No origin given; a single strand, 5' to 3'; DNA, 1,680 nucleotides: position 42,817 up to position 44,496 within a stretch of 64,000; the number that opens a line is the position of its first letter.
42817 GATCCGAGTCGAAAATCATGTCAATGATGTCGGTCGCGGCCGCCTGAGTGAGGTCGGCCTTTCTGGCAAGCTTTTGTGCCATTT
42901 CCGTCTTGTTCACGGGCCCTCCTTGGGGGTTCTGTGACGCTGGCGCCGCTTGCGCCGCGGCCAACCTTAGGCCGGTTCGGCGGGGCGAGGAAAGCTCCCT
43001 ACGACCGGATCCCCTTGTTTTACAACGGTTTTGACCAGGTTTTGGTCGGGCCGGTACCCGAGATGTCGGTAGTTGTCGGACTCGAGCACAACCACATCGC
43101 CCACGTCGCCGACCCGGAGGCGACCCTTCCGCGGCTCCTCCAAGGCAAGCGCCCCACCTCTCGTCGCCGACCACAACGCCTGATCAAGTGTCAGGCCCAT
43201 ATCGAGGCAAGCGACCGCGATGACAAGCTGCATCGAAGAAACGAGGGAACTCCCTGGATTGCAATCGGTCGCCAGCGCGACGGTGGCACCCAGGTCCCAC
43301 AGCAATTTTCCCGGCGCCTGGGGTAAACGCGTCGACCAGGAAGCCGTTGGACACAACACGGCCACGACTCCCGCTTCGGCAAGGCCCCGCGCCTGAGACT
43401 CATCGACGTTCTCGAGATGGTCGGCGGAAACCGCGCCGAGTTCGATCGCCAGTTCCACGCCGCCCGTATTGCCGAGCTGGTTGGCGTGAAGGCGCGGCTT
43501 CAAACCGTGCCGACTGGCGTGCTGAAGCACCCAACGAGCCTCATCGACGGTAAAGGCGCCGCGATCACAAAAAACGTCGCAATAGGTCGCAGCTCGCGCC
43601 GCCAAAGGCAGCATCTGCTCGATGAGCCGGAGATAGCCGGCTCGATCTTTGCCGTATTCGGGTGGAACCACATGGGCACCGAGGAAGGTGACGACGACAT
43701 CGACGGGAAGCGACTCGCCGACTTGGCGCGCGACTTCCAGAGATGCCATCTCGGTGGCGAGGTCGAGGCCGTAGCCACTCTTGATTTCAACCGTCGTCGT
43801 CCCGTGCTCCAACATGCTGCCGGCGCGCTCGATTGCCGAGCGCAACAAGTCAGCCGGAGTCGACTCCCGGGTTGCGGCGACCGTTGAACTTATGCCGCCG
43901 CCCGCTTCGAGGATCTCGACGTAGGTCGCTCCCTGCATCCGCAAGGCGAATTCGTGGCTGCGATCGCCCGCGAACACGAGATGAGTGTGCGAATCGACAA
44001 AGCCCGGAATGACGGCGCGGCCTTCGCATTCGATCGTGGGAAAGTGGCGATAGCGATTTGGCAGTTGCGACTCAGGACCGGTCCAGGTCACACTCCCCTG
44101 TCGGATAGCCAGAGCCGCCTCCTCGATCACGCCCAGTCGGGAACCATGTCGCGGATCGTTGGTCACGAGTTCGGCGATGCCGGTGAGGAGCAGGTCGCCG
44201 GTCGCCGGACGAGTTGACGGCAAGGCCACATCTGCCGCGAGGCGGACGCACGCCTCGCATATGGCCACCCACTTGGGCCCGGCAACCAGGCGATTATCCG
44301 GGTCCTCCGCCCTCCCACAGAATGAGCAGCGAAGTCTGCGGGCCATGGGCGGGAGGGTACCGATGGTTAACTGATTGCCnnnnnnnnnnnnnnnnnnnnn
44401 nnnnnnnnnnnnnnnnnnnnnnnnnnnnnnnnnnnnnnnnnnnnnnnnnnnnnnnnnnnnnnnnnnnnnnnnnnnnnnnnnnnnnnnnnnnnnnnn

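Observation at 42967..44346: Imidazolonepropionase (HutI) carrying an N-terminal ClpX-type zinc ribbon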

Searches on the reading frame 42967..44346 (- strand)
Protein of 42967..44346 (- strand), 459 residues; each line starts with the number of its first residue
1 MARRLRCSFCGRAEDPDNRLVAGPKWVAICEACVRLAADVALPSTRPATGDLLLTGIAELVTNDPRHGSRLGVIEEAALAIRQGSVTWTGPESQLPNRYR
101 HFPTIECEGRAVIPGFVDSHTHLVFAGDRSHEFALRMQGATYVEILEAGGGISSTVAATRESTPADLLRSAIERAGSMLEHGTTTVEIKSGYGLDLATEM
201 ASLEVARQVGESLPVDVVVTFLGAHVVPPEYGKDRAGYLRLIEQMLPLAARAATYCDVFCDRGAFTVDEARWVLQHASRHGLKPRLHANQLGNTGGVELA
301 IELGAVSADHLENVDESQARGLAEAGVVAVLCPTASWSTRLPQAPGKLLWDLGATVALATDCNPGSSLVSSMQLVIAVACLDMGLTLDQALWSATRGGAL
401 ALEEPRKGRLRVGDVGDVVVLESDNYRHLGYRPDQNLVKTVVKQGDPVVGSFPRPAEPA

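Call 3: search_protein_families(library=pfam, proteins=[window:42967-44346:-], max_evalue=1)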
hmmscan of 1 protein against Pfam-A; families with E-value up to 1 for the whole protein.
window:42967-44346:- (459 aa): 3 families
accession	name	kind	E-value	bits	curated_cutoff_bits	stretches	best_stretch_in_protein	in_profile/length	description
PF07969.17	Amidohydro_3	-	1.7e-20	74.4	29.7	2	161-449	151-472/472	Amidohydrolase family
PF01979.26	Amidohydro_1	-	2.3e-17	63.7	25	1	112-448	2-345/345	Amidohydrolase family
PF06689.19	zf-C4_ClpX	-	2.4e-12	46.9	27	1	6-40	2-36/39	ClpX C4-type zinc finger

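Call 4: search_protein_families(library=ncbifam, proteins=[window:42967-44346:-], max_evalue=1)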
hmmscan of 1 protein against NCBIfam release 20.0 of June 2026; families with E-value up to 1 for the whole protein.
window:42967-44346:- (459 aa): 48 families (the best 25 are shown)
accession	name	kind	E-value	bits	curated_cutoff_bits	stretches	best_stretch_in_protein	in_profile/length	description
TIGR01224.1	hutI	equivalog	2.2e-122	408.5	298.15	1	74-446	1-376/377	imidazolonepropionase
NF006679.0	PRK09228.1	subfamily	2.7e-14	52.7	351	2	313-430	273-394/433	guanine deaminase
NF006055.0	PRK08203.1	equivalog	1.6e-12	46.7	532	2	310-431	273-400/455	8-oxoguanine deaminase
TIGR02967.1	guan_deamin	equivalog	2.7e-11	43.1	375.4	2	313-425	248-364/401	guanine deaminase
NF006689.0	PRK09237.1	equivalog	1.5e-09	36.9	371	2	371-424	286-338/383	amidohydrolase/deacetylase family metallohydrolase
NF006549.0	PRK09045.1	equivalog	2.2e-09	36.4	540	2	73-123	26-76/444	TRZ/ATZ family hydrolase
NF051886.1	XaaProDiPepCaul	equivalog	8.8e-09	34.9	500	2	73-129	15-70/398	Xaa-Pro dipeptidase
NF006056.0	PRK08204.1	subfamily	2.3e-08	33.2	391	2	102-186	46-120/449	hypothetical protein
NF005759.0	PRK07583.1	equivalog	4.9e-07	28.8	403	2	69-123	33-84/438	cytosine deaminase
NF005557.0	PRK07228.1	equivalog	1.1e-06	27.7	522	2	313-431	258-384/445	5'-deoxyadenosine deaminase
TIGR02033.1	D-hydantoinase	equivalog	2.2e-06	26.9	393.25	1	76-124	16-61/454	dihydropyrimidinase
NF004636.0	PRK05985.1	subfamily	3.5e-06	26.1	408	1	76-129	17-69/398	amidohydrolase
NF006681.0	PRK09229.1-2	equivalog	7.3e-06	25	362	1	299-441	263-406/451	formimidoylglutamate deiminase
NF003745.1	PRK05342.1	equivalog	1.7e-05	23.8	359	1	4-40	5-40/418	ATP-dependent Clp protease ATP-binding subunit ClpX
TIGR03314.1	Se_ssnA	subfamily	3.3e-05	22.9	455.5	1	72-124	16-68/441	putative selenium metabolism protein SsnA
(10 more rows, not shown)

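Call 5: find_homologous_proteins(query=window:42967-44346:-, max_evalue=1e-10)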
Query window:42967-44346:- (459 aa): 7999 proteins with E <= 1e-10 among 8000 candidates; the best 120 are listed.
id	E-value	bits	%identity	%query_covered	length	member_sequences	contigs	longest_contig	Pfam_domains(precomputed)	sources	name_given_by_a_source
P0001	0.0e+0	1025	99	100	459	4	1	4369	PF07969.18,PF06689.20,PF01979.27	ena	-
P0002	4.3e-271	918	88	100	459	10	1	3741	PF07969.18,PF06689.20,PF01979.27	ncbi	ncbi:MAG: imidazolonepropionase [Acidimicrobiia bacterium]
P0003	2.0e-261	886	85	100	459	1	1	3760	PF07969.18,PF06689.20,PF01979.27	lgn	-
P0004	1.8e-260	883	84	100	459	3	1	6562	PF07969.18,PF06689.20,PF01979.27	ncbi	ncbi:imidazolonepropionase [soil metagenome]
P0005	2.5e-258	876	85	99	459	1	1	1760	PF07969.18,PF06689.20,PF01979.27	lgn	-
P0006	3.6e-239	812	79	100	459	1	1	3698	PF07969.18,PF06689.20,PF01979.27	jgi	-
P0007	1.8e-231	787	85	89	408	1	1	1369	PF07969.18,PF01979.27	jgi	jgi:imidazolonepropionase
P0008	6.1e-229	779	75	100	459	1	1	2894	PF07969.18,PF06689.20,PF01979.27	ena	-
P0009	4.2e-227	773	75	100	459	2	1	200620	PF07969.18,PF06689.20,PF01979.27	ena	-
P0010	3.2e-226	770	77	98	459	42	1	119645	PF07969.18,PF06689.20,PF01979.27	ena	-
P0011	1.7e-223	761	76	98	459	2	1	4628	PF07969.18,PF06689.20,PF01979.27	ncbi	-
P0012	1.0e-217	742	77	94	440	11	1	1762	PF07969.18,PF01979.27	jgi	jgi:imidazolonepropionase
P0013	2.2e-217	741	73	98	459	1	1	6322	PF07969.18,PF06689.20,PF01979.27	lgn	-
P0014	1.2e-215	735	76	94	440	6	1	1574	PF07969.18,PF01979.27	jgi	jgi:imidazolonepropionase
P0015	2.2e-215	734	77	93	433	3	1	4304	PF07969.18,PF01979.27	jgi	jgi:imidazolonepropionase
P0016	3.1e-215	734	72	99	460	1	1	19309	PF07969.18,PF06689.20,PF01979.27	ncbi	ncbi:MAG: imidazolonepropionase [Actinomycetota bacterium]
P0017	1.4e-214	731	72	98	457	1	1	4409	PF07969.18,PF06689.20,PF01979.27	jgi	jgi:imidazolonepropionase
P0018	2.1e-212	724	72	100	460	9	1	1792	PF07969.18,PF06689.20,PF01979.27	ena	-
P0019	1.5e-205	702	69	99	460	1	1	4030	PF07969.18,PF06689.20,PF01979.27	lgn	-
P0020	3.7e-205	700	69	100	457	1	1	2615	PF07969.18,PF06689.20,PF01979.27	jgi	jgi:imidazolonepropionase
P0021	5.1e-205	700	69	100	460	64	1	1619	PF07969.18,PF06689.20,PF01979.27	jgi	jgi:imidazolonepropionase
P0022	6.2e-205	700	70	99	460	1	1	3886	PF07969.18,PF06689.20,PF01979.27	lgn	-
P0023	2.3e-203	694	69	99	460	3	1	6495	PF07969.18,PF06689.20,PF01979.27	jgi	jgi:imidazolonepropionase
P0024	3.3e-203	694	69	98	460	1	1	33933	PF07969.18,PF06689.20,PF01979.27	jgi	jgi:imidazolonepropionase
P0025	3.9e-203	694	70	98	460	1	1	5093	PF07969.18,PF06689.20,PF01979.27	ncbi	ncbi:MAG: imidazolonepropionase, partial [Acidimicrobiia bacterium]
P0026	4.4e-203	693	68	98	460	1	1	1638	PF07969.18,PF22039.2,PF06689.20,PF01979.27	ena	-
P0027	2.8e-202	691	69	98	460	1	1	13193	PF07969.18,PF22039.2,PF06689.20,PF01979.27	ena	-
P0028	1.0e-200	686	69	100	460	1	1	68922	PF07969.18,PF06689.20,PF01979.27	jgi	jgi:imidazolonepropionase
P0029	1.2e-200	685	69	98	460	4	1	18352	PF07969.18,PF06689.20,PF01979.27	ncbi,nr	ncbi:MAG TPA: imidazolonepropionase [Acidimicrobiia bacterium]|nr:imidazolonepropionase [Acidimicrob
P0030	1.5e-199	682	68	100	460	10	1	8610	PF07969.18,PF06689.20,PF01979.27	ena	-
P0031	2.1e-198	678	68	100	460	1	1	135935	PF07969.18,PF06689.20,PF01979.27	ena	-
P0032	9.8e-198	676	69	99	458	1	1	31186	PF07969.18,PF22039.2,PF06689.20,PF01979.27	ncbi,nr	ncbi:MAG TPA: imidazolonepropionase [Acidimicrobiia bacterium]|nr:imidazolonepropionase [Acidimicrob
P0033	1.4e-196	672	71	95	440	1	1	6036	PF07969.18,PF01979.27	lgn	-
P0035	1.0e-194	666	68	97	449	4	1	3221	PF07969.18,PF22039.2,PF06689.20,PF01979.27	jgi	jgi:imidazolonepropionase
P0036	4.3e-194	664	68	96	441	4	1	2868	PF07969.18,PF06689.20,PF01979.27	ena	-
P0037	6.3e-194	663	67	99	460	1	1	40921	PF07969.18,PF06689.20,PF01979.27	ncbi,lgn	-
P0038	3.0e-193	661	65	98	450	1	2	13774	PF07969.18,PF06689.20,PF01979.27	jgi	jgi:imidazolonepropionase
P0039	3.3e-193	661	67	100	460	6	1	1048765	PF07969.18,PF06689.20,PF01979.27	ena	-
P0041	5.0e-191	654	69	92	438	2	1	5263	PF07969.18,PF22039.2,PF06689.20,PF01979.27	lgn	-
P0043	3.0e-190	651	67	98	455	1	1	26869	PF07969.18,PF06689.20,PF01979.27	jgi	jgi:imidazolonepropionase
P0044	3.0e-188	645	65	98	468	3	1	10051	PF07969.18,PF06689.20,PF01979.27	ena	-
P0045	1.2e-185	636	68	93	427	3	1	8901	PF07969.18,PF01979.27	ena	-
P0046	7.1e-185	633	67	96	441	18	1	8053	PF07969.18,PF06689.20,PF01979.27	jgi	jgi:imidazolonepropionase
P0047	2.3e-184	632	65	97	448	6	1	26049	PF07969.18,PF06689.20,PF01979.27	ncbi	ncbi:MAG TPA: imidazolonepropionase [Acidimicrobiia bacterium]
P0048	3.2e-180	618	68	89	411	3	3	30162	PF07969.18,PF01979.27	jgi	jgi:imidazolonepropionase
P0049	2.1e-177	609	62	98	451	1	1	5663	PF07969.18,PF06689.20,PF01979.27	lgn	-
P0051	4.9e-173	594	63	97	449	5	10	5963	PF07969.18,PF22039.2,PF06689.20,PF01979.27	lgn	-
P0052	3.1e-172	592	62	98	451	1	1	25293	PF07969.18,PF06689.20,PF01979.27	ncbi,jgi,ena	-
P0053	1.6e-167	576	59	98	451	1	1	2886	PF07969.18,PF22039.2,PF06689.20,PF01979.27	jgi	jgi:imidazolonepropionase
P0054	3.5e-167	575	65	88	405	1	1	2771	PF07969.18,PF01979.27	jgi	jgi:imidazolonepropionase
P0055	3.2e-164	565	60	98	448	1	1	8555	PF07969.18,PF22039.2,PF06689.20,PF01979.27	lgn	-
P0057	8.4e-162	557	60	98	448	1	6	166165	PF07969.18,PF06689.20,PF01979.27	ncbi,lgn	-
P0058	2.5e-161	556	60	98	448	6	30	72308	PF07969.18,PF06689.20,PF01979.27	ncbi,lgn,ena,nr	ncbi:MAG TPA: imidazolonepropionase [Acidimicrobiia bacterium]|nr:imidazolonepropionase [Acidimicrob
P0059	4.8e-161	555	59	98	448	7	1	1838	PF07969.18,PF06689.20,PF01979.27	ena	-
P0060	3.3e-160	552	59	98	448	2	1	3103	PF07969.18,PF06689.20,PF01979.27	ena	-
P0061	1.6e-159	550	57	97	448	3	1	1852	PF07969.18,PF06689.20,PF01979.27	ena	-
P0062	2.0e-159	550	58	97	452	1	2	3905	PF07969.18,PF06689.20,PF01979.27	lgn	-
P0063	6.3e-159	548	60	97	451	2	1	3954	PF07969.18,PF22039.2,PF06689.20,PF01979.27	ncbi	-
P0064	1.9e-158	546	58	97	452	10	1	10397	PF07969.18,PF22039.2,PF06689.20,PF01979.27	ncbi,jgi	jgi:imidazolonepropionase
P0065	4.4e-158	545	60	98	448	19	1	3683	PF07969.18,PF06689.20,PF01979.27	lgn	-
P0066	5.0e-158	545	58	98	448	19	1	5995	PF07969.18,PF06689.20,PF01979.27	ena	-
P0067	1.1e-157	544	59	97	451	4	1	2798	PF07969.18,PF06689.20,PF01979.27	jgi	-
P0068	1.2e-157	544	58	98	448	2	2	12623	PF07969.18,PF06689.20,PF01979.27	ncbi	-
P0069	1.7e-156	540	59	97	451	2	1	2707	PF07969.18,PF06689.20,PF01979.27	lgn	-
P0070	1.4e-154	534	57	97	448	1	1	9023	PF07969.18,PF06689.20,PF01979.27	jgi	jgi:imidazolonepropionase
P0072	1.1e-152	527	58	98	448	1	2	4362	PF07969.18,PF06689.20,PF01979.27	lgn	-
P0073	1.3e-151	524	57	98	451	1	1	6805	PF07969.18,PF06689.20,PF01979.27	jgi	jgi:imidazolonepropionase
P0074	4.1e-151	522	58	97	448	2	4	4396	PF07969.18,PF06689.20,PF01979.27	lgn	-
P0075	4.5e-151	522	56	97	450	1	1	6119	PF07969.18,PF06689.20,PF01979.27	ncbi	-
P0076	2.8e-149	516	56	97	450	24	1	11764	PF07969.18,PF06689.20,PF01979.27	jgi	jgi:imidazolonepropionase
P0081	1.4e-145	504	55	96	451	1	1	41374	PF07969.18,PF06689.20,PF01979.27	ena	-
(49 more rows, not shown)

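Call 13: find_encoding_contigs(protein=P0039, flank=10000, max_places=2)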
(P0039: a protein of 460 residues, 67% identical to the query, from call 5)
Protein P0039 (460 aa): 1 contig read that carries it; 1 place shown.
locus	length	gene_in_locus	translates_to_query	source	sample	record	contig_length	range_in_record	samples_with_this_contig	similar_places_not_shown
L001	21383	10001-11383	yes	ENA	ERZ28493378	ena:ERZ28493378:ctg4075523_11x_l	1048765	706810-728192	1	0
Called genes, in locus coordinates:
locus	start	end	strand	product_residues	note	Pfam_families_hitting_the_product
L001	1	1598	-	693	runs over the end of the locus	PF00676:E1_dh, PF02779:Transket_pyr, PF02780:Transketolase_C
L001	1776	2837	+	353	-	PF00155:Aminotran_1_2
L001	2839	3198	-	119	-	PF06993:DUF1304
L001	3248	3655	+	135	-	PF11578:DUF3237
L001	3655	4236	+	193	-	PF13548:DUF4126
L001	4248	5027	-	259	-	PF00378:ECH_1, PF16113:ECH_2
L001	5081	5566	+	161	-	-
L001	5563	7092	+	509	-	PF00221:Lyase_aromatic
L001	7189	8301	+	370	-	-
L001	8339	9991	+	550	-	PF17391:Urocanase_N, PF01175:Urocanase, PF17392:Urocanase_C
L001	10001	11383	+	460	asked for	PF06689:zf-C4_ClpX, PF01979:Amidohydro_1, PF07969:Amidohydro_3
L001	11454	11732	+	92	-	PF00216:Bac_DNA_binding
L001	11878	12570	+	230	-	PF03009:GDPD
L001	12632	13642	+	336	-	PF00512:HisKA, PF02518:HATPase_c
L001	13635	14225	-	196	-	PF00694:Aconitase_C, PF27512:LeuD, PF27434:LeuD_C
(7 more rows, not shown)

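Call 18: find_encoding_contigs(protein=P0057, flank=10000, max_places=2)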
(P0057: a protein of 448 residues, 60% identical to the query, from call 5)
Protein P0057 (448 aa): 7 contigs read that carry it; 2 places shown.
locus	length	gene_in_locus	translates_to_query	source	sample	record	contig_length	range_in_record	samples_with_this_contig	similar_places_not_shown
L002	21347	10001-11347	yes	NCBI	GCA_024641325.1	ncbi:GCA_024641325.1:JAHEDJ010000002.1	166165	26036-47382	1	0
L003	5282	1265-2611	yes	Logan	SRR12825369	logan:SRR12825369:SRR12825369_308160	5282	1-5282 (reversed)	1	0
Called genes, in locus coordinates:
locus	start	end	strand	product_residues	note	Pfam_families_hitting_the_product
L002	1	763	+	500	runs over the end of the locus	PF00221:Lyase_aromatic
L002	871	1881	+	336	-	PF01063:Aminotran_4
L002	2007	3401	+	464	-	PF00395:SLH (faint)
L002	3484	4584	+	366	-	-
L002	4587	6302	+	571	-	-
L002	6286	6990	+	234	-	PF00005:ABC_tran, PF13304:AAA_21 (faint)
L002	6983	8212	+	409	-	PF12704:MacB_PCD, PF02687:FtsX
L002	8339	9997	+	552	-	PF17391:Urocanase_N, PF01175:Urocanase, PF17392:Urocanase_C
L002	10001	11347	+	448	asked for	PF06689:zf-C4_ClpX, PF01979:Amidohydro_1, PF07969:Amidohydro_3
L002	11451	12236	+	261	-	PF03009:GDPD, PF13653:GDPD_2 (weak)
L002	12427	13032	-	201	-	PF00694:Aconitase_C, PF27512:LeuD (weak)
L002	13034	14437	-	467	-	PF00330:Aconitase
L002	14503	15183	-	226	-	-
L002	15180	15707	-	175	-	PF01661:Macro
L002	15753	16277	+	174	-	-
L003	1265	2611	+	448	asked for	PF06689:zf-C4_ClpX, PF01979:Amidohydro_1, PF07969:Amidohydro_3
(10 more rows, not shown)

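Call 19: find_encoding_contigs(protein=P0081, flank=10000, max_places=2)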
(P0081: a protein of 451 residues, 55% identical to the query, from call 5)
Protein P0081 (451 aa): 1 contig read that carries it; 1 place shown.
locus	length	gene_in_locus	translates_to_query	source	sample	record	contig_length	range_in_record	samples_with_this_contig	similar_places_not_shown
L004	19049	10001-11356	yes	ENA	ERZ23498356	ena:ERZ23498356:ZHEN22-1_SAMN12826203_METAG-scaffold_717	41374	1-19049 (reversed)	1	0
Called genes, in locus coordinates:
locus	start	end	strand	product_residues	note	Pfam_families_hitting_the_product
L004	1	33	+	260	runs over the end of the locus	PF05138:PaaA_PaaC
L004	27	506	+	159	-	PF01883:FeS_assembly_P, PF23451:Zn_ribbon_PaaD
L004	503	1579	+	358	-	PF00970:FAD_binding_6, PF00175:NAD_binding_1, PF00111:Fer2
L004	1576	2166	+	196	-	PF00440:TetR_N, PF17932:TetR_C_24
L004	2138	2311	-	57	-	-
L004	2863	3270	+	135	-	PF11578:DUF3237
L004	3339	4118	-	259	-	PF00378:ECH_1, PF16113:ECH_2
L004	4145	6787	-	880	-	PF00211:Guanylate_cyc, PF13424:TPR_12 (faint)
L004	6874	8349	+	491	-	PF00221:Lyase_aromatic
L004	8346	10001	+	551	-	PF17391:Urocanase_N, PF01175:Urocanase, PF17392:Urocanase_C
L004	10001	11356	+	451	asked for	PF06689:zf-C4_ClpX, PF01979:Amidohydro_1, PF07969:Amidohydro_3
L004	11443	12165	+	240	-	PF03009:GDPD, PF13653:GDPD_2 (weak)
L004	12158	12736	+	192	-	-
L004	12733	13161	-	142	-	PF01661:Macro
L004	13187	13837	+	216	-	-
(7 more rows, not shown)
